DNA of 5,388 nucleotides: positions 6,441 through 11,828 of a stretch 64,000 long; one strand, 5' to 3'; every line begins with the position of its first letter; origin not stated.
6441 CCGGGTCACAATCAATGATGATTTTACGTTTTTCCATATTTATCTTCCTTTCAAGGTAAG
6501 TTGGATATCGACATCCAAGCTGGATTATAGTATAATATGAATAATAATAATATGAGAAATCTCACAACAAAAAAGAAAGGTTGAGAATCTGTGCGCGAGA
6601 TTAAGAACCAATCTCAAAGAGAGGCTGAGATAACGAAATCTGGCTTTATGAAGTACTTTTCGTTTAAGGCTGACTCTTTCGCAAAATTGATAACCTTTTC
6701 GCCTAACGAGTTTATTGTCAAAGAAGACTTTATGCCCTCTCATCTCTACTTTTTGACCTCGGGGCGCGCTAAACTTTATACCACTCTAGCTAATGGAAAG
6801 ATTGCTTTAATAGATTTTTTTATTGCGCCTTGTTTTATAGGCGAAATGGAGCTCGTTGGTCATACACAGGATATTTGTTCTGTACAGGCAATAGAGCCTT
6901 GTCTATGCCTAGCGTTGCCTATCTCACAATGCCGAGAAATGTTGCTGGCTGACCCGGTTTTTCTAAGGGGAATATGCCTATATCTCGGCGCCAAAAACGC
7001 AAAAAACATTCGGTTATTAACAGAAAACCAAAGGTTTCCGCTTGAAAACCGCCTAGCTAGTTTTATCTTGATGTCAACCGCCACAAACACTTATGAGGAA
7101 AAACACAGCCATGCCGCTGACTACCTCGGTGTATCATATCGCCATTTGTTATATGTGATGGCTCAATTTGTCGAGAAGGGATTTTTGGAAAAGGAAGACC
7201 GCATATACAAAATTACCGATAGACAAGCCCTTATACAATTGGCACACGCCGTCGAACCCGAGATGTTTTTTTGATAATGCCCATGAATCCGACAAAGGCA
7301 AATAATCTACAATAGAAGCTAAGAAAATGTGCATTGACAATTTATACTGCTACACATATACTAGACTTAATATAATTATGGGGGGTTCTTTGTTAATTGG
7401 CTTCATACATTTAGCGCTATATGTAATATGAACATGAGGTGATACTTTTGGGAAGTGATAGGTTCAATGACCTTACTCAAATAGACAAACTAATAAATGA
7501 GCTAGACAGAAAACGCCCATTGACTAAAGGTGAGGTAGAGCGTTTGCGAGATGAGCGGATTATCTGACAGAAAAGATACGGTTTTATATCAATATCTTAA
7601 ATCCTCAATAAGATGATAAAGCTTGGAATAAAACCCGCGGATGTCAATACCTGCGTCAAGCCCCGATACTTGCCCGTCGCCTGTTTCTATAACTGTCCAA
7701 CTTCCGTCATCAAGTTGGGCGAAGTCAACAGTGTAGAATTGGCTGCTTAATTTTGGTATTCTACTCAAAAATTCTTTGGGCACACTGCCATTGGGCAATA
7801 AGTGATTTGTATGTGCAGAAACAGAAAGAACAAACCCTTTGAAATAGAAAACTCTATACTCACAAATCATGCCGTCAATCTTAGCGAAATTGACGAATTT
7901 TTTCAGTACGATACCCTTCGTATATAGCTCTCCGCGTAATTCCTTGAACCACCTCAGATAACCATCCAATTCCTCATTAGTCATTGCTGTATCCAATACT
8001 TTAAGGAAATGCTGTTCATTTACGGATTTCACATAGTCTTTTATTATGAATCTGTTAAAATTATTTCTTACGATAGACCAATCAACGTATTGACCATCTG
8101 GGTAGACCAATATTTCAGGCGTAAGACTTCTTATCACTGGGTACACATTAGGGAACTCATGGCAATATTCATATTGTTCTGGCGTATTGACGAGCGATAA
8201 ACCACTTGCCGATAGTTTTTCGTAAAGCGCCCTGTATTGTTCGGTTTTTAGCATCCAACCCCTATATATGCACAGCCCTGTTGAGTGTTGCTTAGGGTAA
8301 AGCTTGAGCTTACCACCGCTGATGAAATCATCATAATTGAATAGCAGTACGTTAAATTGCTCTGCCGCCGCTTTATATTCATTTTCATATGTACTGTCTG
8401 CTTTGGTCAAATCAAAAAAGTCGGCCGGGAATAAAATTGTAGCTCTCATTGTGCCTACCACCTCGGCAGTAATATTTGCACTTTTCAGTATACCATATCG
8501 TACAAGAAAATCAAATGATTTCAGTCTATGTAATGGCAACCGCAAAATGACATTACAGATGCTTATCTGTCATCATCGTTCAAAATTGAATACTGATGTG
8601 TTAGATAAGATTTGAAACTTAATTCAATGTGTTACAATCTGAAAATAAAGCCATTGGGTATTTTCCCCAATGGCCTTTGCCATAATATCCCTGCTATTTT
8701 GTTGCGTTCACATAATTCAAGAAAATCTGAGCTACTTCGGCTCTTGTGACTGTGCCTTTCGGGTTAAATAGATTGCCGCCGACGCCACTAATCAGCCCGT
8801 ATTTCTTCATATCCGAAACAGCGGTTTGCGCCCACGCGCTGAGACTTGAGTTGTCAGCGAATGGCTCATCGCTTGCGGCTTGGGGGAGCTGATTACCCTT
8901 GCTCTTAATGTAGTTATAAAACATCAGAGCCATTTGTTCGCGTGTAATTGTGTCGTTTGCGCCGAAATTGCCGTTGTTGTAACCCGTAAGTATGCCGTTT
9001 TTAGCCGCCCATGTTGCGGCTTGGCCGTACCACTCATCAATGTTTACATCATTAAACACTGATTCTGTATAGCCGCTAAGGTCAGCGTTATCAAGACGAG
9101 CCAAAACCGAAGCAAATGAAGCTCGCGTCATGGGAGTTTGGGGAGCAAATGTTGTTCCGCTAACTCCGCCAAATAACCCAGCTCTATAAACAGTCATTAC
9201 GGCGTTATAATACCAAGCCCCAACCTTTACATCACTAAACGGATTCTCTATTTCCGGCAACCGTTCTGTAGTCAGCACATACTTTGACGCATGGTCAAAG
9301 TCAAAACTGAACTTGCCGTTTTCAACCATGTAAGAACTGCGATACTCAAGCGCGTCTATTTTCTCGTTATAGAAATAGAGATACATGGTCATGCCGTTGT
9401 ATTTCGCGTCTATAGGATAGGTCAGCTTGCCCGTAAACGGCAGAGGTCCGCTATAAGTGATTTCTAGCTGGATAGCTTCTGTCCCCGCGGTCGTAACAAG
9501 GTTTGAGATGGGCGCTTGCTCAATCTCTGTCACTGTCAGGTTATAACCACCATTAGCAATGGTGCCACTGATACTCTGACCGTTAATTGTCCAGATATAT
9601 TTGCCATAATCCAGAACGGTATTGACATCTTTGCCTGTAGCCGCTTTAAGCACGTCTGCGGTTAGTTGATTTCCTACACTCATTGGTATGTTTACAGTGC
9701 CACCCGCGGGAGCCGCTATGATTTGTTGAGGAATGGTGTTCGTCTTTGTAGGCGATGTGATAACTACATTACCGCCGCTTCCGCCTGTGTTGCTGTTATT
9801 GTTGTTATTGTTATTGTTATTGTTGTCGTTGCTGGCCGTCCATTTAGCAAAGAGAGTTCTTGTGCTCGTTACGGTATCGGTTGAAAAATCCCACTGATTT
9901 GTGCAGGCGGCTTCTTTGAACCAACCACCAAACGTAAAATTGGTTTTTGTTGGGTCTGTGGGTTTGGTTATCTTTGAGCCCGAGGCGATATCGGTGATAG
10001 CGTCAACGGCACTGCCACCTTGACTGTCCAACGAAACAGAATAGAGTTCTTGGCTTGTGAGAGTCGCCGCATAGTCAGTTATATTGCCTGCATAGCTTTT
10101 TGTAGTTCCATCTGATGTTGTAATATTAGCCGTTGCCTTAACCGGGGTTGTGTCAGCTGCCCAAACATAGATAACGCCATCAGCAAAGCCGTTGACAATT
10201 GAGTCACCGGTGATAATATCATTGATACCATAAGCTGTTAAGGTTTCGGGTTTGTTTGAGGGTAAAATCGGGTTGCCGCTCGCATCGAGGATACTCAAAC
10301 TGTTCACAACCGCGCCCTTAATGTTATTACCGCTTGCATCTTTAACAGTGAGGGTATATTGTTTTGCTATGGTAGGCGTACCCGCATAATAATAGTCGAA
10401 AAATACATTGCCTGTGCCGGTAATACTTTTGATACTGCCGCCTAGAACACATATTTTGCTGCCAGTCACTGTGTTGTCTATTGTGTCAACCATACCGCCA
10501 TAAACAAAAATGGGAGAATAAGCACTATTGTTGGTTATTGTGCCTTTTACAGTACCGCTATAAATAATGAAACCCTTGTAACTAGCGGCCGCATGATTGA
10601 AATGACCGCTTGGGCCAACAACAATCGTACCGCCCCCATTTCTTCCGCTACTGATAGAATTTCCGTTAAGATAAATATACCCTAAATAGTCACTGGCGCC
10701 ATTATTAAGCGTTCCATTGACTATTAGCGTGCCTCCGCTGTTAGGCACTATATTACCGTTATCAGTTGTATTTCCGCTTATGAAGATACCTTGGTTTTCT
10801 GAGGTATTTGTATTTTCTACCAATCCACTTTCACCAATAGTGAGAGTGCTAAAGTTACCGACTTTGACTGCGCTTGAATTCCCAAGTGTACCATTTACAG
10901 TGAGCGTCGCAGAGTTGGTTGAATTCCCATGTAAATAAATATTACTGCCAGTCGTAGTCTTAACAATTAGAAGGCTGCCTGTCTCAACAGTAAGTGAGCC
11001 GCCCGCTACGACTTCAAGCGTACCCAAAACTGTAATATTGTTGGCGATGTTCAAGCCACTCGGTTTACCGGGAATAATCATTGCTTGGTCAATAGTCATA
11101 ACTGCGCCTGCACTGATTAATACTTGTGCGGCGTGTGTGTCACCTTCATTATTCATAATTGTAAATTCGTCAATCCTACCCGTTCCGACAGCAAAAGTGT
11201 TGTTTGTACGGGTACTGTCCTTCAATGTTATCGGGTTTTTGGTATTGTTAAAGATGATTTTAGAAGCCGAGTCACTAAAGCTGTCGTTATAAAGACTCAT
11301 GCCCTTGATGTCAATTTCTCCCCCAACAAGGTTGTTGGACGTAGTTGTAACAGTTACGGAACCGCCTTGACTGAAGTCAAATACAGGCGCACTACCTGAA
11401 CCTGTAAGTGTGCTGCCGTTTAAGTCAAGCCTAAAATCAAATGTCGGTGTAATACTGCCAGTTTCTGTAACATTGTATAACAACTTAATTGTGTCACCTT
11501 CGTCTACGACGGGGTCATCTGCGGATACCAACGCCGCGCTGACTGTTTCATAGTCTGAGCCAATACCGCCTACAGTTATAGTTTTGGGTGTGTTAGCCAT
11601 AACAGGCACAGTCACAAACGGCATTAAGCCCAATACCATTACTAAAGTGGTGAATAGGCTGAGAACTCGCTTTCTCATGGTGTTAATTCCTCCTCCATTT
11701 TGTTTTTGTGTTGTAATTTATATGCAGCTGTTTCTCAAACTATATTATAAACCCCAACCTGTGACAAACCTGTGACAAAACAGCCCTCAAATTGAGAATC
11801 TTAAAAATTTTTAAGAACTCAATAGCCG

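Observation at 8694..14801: Putative new mini-regulon: orphan REC-wHTH regulator, unanchored lipase-like enzyme and S-layer adhesin sharing one promoter architecture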

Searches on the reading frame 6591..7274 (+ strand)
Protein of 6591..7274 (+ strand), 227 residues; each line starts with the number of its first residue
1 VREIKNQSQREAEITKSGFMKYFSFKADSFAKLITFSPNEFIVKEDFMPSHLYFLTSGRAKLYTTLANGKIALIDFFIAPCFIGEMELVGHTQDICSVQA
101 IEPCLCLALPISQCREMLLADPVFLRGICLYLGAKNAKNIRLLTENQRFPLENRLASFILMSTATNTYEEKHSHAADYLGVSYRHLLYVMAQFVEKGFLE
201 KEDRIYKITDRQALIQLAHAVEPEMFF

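Call 3: search_protein_families(library=pfam, proteins=[window:6591-7274:+], max_evalue=0.01)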
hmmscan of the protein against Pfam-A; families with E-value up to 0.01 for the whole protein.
window:6591-7274:+ (227 aa): 2 families
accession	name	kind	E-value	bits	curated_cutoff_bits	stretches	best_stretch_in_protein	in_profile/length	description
PF00027.35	cNMP_binding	-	2.1e-16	60.1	27.5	1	35-119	3-87/89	Cyclic nucleotide-binding domain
PF13545.12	HTH_Crp_2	-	2.3e-06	27.9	27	1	154-216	2-69/70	Crp-like helix-turn-helix domain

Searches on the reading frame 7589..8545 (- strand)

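Call 3: search_protein_families(library=pfam, proteins=[window:7589-8545:-], max_evalue=0.01)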
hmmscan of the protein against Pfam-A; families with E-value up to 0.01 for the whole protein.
window:7589-8545:- (318 aa): 2 families
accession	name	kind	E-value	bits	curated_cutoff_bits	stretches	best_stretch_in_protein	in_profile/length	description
PF14243.11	R2K_3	-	2.5e-20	73.8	26.3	1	166-309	9-169/169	ATP-grasp domain, R2K clade family 3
PF18299.6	R2K_2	-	6e-11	42.9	26.2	1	210-301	54-140/147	ATP-grasp domain, R2K clade family 2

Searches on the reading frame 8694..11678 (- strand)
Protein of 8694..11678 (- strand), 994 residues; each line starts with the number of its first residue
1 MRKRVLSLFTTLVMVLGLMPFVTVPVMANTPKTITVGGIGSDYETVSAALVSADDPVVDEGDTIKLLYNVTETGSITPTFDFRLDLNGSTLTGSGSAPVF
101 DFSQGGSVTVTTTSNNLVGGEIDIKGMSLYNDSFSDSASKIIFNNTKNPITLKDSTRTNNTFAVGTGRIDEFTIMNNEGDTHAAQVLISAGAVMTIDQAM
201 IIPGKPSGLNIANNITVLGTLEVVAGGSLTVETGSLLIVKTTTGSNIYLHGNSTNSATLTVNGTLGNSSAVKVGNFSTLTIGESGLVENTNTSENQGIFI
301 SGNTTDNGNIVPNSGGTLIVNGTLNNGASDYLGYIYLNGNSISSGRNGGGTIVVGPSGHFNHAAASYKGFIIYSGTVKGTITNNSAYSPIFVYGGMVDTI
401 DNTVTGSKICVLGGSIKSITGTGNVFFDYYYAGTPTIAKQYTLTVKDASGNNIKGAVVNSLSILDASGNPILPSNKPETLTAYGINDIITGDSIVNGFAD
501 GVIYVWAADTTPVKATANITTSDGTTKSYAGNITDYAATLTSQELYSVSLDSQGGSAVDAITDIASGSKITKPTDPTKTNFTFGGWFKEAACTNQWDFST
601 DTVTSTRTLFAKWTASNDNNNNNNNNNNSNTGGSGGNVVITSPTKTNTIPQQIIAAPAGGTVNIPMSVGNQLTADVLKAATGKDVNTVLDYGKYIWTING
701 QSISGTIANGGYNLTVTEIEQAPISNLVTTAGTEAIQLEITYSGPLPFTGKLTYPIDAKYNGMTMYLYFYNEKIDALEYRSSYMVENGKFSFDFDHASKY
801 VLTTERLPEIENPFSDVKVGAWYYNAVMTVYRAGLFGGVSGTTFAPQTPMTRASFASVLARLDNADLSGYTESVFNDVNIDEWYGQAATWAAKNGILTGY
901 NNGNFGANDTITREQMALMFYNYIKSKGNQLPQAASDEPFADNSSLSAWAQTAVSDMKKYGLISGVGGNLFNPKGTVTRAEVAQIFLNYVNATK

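Call 3: search_protein_families(library=pfam, proteins=[window:8694-11678:-], max_evalue=0.01)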
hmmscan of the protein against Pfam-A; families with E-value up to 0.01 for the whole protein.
window:8694-11678:- (994 aa): 2 families
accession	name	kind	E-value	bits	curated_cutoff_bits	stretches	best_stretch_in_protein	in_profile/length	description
PF00395.25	SLH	-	1.5e-33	115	20.8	3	813-856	1-44/44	S-layer homology domain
PF09479.16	Flg_new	-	1e-16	61.3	27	1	546-612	1-65/65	Listeria-Bacteroides repeat domain (List_Bact_rpt)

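Call 6: search_protein_families(library=ncbifam, proteins=[window:8694-11678:-], max_evalue=0.01)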
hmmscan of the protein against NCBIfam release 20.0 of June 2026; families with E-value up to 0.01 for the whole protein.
window:8694-11678:- (994 aa): 3 families
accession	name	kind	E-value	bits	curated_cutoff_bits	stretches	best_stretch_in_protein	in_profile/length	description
NF033190.2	inl_like_NEAT_1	exception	3.8e-15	55.2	1275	1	875-985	582-686/754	NEAT domain-containing leucine-rich repeat protein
NF052328.1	NeuramTDE0471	equivalog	4.4e-11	42.2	900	1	543-620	44-123/538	neuraminidase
TIGR02543.1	List_Bact_rpt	repeat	4.8e-05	23.6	20.95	1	576-615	1-42/44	TIGR02543 family repeat protein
